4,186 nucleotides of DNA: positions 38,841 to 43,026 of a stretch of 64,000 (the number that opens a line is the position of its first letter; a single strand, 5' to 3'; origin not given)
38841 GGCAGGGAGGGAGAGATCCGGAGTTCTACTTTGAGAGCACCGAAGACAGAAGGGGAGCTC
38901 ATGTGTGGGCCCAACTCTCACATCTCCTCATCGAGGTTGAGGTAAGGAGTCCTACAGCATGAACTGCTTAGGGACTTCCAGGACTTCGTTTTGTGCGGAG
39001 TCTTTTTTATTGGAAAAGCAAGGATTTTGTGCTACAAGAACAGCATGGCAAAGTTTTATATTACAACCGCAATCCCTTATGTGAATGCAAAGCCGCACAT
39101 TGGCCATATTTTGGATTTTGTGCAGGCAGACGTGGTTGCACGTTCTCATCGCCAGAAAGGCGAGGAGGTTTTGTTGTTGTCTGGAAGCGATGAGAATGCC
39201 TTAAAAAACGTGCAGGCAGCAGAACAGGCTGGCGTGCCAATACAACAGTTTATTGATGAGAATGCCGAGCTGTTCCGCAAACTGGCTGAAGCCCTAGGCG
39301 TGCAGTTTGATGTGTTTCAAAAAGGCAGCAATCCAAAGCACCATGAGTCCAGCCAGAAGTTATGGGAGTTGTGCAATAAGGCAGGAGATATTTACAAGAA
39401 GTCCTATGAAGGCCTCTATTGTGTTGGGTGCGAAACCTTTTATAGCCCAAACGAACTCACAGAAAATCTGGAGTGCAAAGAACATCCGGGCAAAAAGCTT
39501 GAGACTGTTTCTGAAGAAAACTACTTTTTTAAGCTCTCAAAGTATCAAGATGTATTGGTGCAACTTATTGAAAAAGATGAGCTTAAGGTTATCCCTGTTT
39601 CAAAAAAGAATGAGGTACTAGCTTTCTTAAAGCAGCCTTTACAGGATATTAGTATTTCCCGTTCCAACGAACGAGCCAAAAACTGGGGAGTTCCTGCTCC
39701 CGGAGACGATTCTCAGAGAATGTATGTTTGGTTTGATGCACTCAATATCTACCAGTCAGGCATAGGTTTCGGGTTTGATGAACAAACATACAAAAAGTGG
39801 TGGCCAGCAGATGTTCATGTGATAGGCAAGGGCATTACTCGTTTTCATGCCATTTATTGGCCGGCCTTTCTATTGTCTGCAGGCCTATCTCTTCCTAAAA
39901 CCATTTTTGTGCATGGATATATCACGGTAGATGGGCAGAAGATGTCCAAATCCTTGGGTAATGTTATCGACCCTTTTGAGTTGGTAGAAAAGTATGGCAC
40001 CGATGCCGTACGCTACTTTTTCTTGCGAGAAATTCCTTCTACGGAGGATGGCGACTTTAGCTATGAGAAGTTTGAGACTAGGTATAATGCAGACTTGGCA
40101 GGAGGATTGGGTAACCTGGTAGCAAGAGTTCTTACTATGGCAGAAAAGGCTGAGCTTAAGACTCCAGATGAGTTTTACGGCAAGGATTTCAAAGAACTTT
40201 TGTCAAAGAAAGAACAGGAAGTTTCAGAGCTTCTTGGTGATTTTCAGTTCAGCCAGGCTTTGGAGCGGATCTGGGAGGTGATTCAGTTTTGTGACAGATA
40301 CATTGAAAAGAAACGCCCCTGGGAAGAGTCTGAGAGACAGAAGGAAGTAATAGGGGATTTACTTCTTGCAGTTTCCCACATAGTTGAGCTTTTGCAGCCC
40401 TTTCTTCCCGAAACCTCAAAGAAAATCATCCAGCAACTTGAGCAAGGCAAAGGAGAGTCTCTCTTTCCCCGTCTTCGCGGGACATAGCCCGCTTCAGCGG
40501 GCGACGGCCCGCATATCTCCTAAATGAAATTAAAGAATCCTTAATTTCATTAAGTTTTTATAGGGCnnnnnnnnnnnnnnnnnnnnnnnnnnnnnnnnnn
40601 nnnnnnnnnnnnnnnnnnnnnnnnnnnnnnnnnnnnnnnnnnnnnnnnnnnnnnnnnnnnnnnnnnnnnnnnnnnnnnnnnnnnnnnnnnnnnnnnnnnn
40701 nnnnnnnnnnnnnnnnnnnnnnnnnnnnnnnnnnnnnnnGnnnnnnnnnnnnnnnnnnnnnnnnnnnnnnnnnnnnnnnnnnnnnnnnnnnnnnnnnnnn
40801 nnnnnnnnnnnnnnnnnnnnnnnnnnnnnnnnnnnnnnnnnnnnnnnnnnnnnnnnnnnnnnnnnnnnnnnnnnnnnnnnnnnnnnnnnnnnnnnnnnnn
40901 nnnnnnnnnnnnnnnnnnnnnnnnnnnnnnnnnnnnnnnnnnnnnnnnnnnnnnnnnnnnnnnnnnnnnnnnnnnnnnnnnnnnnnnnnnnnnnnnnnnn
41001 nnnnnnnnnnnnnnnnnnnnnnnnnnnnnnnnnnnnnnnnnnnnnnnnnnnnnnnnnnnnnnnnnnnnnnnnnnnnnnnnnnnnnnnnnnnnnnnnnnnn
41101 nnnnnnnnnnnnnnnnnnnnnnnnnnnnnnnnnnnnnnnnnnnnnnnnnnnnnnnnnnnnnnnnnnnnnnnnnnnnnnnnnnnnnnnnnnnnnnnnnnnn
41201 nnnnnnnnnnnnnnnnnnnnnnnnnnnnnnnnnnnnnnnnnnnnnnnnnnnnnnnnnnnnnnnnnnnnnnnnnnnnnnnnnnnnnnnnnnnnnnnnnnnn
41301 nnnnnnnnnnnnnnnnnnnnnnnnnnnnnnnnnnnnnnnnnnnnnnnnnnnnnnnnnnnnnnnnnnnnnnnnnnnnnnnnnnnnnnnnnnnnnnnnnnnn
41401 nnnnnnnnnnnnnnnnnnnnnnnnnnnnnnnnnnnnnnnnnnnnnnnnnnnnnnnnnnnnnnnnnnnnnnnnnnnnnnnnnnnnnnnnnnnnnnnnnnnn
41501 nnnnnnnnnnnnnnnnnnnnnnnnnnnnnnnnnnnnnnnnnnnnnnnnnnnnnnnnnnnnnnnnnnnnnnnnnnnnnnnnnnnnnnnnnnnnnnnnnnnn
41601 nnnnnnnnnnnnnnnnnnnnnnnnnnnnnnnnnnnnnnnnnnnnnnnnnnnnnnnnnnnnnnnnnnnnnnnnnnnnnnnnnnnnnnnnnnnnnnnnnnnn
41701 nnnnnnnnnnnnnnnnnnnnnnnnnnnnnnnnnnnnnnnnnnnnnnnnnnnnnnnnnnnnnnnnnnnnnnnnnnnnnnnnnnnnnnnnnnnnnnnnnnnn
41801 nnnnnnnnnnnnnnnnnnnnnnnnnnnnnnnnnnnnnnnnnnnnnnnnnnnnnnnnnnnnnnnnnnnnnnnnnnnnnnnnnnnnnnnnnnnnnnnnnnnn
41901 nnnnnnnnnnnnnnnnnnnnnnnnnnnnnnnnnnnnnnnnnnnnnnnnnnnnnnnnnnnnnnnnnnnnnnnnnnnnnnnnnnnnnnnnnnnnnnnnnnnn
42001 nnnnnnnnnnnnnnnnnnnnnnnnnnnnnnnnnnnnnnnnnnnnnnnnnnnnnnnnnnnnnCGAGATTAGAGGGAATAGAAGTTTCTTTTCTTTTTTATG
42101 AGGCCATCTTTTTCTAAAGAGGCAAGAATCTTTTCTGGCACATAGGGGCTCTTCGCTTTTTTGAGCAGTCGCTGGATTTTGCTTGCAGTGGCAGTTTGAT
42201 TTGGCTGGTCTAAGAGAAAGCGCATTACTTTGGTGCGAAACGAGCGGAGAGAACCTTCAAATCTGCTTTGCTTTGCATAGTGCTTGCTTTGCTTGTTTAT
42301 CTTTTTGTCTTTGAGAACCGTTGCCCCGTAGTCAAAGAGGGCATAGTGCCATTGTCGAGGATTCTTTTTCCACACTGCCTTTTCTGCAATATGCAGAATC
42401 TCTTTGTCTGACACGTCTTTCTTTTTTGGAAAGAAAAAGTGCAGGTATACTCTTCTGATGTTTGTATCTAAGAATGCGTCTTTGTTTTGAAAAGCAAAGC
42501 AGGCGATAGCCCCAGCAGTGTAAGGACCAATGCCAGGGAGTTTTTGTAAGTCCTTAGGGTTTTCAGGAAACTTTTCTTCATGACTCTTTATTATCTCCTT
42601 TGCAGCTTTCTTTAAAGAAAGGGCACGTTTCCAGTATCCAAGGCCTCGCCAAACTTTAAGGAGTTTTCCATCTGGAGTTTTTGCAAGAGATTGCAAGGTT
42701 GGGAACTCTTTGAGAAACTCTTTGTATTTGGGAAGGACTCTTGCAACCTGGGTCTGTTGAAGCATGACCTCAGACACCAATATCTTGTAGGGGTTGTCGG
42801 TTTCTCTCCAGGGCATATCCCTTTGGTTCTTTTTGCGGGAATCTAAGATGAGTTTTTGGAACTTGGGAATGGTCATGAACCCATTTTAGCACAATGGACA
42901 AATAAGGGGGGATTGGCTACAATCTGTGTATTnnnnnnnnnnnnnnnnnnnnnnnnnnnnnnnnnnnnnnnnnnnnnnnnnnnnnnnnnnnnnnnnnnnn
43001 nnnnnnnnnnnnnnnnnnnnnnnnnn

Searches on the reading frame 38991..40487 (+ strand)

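Call 10: search_protein_families(library=ncbifam, proteins=[window:38991-40487:+], max_evalue=0.00001)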
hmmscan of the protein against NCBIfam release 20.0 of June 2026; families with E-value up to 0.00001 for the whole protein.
window:38991-40487:+ (498 aa): 21 families
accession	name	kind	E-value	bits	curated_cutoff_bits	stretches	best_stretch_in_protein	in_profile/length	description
NF008900.0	PRK12267.1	equivalog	2.7e-151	505.2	598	1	19-485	3-478/648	methionine--tRNA ligase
TIGR00398.1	metG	equivalog_domain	1.5e-134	449.7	336.35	1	22-485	1-503/530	methionine--tRNA ligase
NF001100.0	PRK00133.1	equivalog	1.1e-97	328.2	587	2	144-485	158-504/676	methionine--tRNA ligase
NF008860.0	PRK11893.2-2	equivalog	1.7e-79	268.3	761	2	266-482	321-546/583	methionine--tRNA ligase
TIGR00422.1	valS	equivalog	4.7e-43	147.3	612.1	2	247-489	454-704/863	valine--tRNA ligase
NF009687.0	PRK13208.1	equivalog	5.7e-41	140.5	738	2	246-485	461-707/801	valine--tRNA ligase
NF004349.1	PRK05729.1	equivalog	1.6e-37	129.2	704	1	247-486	444-686/860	valine--tRNA ligase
NF008957.0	PRK12300.1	subfamily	5.8e-31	107.3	677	2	300-485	609-781/946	leucine--tRNA ligase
TIGR00396.1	leuS_bact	equivalog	5.8e-28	97.5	548.4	2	17-194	26-205/843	leucine--tRNA ligase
NF008859.0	PRK11893.2-1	equivalog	6.6e-28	97.9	553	2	19-150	1-134/498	methionine--tRNA ligase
NF000540.1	alt_ValS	exception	1e-26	93.2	900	2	258-478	513-738/827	valine--tRNA ligase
TIGR00395.1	leuS_arch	equivalog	4.2e-26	91.2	648.5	1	266-483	567-776/938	leucine--tRNA ligase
TIGR00392.1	ileS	equivalog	3.1e-25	88.5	621.4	1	244-489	536-796/861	isoleucine--tRNA ligase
NF011492.0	PRK14900.1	equivalog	1.2e-16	59.8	1783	1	240-486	453-710/1044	valine--tRNA ligase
NF008863.0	PRK11893.2-5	equivalog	2.1e-16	59.6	551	1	21-123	6-109/531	methionine--tRNA ligase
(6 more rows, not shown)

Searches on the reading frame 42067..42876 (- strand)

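Call 80: search_protein_families(library=pfam, proteins=[window:42067-42876:-], max_evalue=0.0001)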
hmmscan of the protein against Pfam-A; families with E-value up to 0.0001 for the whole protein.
window:42067-42876:- (269 aa): 2 families
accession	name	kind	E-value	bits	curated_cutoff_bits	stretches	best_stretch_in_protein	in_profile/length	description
PF00730.31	HhH-GPD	-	7.9e-18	65.2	26.2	1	34-165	1-103/108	HhH-GPD superfamily base excision DNA repair protein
PF00633.29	HHH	-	7.3e-09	35.5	24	1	98-127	1-30/30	Helix-hairpin-helix motif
